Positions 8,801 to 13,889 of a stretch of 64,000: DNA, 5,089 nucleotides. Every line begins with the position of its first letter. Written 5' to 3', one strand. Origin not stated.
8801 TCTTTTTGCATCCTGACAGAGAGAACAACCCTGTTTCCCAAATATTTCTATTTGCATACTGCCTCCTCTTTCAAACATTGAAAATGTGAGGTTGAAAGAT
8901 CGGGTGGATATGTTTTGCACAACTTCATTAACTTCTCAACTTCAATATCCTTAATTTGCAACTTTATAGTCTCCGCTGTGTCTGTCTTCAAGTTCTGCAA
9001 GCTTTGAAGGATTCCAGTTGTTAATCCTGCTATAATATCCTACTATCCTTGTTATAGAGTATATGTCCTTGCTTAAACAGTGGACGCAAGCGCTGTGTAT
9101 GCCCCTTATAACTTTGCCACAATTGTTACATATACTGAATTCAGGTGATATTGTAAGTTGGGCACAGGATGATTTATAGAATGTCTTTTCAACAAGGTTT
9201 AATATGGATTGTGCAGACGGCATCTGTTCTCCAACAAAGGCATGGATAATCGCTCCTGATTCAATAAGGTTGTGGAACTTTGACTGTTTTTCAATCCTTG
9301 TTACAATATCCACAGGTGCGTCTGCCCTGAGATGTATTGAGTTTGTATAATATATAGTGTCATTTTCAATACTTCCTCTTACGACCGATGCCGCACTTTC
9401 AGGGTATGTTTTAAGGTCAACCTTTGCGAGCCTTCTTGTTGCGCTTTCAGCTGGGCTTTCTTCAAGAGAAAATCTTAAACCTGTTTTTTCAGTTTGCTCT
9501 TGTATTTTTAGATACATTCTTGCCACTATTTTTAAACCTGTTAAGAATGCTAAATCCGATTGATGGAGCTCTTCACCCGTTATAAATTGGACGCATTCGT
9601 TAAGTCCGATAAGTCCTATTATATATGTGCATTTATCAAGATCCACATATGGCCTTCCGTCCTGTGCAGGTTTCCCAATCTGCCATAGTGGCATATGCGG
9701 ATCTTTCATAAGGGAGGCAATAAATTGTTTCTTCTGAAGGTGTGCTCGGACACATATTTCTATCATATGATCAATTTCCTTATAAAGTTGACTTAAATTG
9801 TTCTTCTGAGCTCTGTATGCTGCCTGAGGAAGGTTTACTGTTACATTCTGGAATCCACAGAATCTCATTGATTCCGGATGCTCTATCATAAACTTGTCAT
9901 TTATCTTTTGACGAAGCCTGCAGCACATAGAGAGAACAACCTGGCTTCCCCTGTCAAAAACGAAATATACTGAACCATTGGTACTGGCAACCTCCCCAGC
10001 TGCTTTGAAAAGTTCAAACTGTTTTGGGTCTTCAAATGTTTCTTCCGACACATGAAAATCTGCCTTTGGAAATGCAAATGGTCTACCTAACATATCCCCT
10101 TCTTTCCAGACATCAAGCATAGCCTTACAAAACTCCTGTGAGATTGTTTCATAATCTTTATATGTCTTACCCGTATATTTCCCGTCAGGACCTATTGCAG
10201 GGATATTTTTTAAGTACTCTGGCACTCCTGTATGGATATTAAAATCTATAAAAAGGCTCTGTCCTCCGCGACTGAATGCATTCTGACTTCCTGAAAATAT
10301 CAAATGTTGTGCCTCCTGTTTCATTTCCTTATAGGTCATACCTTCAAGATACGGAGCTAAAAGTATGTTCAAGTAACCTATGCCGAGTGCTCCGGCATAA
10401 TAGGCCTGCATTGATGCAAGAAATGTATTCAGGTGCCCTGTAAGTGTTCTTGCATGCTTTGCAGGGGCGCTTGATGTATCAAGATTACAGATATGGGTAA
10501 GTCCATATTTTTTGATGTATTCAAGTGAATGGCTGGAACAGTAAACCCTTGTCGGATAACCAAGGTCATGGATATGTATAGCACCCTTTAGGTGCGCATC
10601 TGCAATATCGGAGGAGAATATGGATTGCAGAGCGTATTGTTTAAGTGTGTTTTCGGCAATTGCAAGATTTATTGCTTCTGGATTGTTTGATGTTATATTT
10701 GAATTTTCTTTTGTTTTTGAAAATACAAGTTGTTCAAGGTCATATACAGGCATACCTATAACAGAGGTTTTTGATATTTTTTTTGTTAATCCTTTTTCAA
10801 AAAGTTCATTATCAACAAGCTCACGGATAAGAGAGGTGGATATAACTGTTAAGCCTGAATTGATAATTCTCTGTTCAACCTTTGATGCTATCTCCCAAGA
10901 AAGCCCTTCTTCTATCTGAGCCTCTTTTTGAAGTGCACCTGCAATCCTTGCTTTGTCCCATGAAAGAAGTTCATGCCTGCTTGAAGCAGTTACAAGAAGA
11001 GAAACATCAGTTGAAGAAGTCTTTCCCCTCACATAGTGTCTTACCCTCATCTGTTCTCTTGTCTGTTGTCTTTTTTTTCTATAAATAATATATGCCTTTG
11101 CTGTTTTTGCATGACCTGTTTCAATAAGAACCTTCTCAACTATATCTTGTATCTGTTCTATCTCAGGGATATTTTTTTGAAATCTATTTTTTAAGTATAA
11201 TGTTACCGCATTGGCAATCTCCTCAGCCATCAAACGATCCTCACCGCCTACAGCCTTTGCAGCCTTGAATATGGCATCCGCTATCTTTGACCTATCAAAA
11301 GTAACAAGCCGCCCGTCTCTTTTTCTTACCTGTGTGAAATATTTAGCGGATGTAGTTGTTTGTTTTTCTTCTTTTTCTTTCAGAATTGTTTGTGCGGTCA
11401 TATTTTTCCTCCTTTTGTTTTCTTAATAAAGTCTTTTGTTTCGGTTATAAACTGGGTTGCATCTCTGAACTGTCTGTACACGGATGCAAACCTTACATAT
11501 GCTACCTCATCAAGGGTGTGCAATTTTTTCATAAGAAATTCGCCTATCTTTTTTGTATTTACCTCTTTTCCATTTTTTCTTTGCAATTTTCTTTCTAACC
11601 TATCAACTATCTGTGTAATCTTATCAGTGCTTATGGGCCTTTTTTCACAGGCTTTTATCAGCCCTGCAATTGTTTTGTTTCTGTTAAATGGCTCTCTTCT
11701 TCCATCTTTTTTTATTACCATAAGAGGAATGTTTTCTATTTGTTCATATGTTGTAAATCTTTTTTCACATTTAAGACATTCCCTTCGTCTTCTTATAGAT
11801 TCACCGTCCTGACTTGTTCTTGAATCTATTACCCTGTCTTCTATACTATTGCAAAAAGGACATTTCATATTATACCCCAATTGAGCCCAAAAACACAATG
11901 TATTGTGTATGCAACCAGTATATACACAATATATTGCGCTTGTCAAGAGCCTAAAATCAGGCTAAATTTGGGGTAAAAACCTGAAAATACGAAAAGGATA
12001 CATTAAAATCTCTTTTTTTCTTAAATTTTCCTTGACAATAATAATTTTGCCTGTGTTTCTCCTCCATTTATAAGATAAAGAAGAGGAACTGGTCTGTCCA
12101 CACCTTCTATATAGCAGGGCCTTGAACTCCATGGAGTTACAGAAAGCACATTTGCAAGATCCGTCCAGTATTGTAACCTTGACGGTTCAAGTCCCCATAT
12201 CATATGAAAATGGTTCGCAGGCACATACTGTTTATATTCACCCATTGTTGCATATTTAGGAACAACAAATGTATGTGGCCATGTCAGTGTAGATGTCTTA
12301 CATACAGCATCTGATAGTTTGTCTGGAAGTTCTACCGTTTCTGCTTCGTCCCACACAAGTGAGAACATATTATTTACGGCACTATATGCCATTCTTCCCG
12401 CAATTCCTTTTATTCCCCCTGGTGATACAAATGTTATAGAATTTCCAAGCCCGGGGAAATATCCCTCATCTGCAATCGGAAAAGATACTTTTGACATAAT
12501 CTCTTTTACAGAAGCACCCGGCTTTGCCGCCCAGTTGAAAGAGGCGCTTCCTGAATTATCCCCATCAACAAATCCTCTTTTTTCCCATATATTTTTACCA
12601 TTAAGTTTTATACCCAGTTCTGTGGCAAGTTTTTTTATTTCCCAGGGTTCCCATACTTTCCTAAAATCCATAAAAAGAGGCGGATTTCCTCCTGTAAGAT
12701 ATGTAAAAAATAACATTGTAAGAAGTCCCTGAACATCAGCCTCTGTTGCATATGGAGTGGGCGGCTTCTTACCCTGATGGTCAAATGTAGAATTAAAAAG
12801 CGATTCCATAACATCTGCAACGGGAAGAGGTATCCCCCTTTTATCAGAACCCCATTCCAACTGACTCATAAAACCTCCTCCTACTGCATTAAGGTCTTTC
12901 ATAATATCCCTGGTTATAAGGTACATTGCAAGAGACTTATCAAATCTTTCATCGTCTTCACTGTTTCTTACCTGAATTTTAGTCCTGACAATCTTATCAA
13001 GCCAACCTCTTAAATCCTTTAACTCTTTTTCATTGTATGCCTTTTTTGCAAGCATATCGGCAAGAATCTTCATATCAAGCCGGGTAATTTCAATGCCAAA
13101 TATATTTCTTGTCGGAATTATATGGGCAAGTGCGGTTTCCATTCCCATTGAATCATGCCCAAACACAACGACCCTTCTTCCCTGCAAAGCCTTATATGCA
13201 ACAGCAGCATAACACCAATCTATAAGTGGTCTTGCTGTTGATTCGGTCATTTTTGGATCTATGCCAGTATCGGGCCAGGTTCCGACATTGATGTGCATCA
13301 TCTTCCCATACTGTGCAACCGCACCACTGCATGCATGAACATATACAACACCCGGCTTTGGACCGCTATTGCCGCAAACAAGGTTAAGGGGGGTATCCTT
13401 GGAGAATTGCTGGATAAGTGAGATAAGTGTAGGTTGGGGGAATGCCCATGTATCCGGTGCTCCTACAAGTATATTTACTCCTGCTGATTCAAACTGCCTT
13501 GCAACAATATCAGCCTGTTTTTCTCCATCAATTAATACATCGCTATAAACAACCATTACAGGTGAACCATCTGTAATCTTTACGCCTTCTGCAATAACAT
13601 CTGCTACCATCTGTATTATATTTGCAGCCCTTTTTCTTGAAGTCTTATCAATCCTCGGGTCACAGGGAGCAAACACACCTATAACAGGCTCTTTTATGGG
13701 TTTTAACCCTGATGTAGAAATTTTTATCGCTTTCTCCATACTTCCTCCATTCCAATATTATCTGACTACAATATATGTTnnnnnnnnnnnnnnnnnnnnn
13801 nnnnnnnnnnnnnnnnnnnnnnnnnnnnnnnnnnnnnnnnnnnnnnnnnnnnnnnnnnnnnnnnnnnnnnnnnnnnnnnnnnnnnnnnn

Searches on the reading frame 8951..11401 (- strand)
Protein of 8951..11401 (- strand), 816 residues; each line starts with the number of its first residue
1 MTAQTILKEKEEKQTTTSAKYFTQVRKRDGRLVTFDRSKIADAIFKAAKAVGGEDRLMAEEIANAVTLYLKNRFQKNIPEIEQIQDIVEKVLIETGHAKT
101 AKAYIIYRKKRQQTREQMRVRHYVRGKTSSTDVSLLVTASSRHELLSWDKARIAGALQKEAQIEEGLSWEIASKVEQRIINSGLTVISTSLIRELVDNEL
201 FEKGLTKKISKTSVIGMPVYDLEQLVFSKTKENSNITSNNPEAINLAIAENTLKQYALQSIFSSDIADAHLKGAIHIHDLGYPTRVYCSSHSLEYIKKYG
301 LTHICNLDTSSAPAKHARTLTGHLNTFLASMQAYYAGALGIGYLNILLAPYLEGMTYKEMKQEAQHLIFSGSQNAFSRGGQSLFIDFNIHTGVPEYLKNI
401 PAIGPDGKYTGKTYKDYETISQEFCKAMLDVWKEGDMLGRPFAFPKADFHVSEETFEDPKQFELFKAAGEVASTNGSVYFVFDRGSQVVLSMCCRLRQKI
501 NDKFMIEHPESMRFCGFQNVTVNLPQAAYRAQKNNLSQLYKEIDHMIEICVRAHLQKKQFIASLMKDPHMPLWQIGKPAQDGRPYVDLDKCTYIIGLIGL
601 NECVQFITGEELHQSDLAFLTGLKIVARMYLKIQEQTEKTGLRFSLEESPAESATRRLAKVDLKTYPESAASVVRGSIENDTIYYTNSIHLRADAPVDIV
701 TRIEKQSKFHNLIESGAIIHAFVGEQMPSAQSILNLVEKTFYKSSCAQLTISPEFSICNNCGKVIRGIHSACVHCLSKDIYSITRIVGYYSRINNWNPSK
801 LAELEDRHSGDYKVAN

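Call 74: search_protein_families(library=pfam, proteins=[window:8951-11401:-], max_evalue=0.00001)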
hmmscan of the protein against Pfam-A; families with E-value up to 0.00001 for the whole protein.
window:8951-11401:- (816 aa): 2 families
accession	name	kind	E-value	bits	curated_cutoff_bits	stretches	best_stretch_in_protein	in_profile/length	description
PF13597.11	NRDD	-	5.4e-130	435.1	26.2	1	232-808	1-560/562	Anaerobic ribonucleoside-triphosphate reductase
PF03477.21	ATP-cone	-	1e-29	103.3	25.8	1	24-112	2-87/88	ATP cone domain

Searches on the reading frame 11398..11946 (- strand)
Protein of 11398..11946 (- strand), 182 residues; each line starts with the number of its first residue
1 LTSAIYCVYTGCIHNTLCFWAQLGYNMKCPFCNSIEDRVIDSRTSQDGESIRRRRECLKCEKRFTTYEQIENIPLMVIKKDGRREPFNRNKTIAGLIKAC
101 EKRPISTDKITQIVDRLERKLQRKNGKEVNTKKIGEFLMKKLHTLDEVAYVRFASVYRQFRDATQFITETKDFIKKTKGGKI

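Call 74: search_protein_families(library=pfam, proteins=[window:11398-11946:-], max_evalue=0.00001)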
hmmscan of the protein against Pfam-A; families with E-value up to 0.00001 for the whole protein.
window:11398-11946:- (182 aa): 2 families
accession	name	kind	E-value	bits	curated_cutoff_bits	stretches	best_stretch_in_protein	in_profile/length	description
PF03477.21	ATP-cone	-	3e-25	89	25.8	1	76-162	2-87/88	ATP cone domain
PF22811.2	Zn_ribbon_NrdR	-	1.9e-21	76.1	27.2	1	27-68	1-42/42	Transcriptional repressor NrdR-like, N-terminal domain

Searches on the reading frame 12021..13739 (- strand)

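Call 74: search_protein_families(library=pfam, proteins=[window:12021-13739:-], max_evalue=0.00001)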
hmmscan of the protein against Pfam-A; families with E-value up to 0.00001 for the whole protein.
window:12021-13739:- (572 aa): 2 families
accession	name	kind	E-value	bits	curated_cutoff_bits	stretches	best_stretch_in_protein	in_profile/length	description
PF07881.17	Fucose_iso_N1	-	3.1e-34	118.7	28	1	18-187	2-169/169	L-fucose isomerase, first N-terminal domain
PF07882.17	Fucose_iso_N2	-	8.6e-15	55.2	22.3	1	192-350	5-180/180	L-fucose isomerase, second N-terminal domain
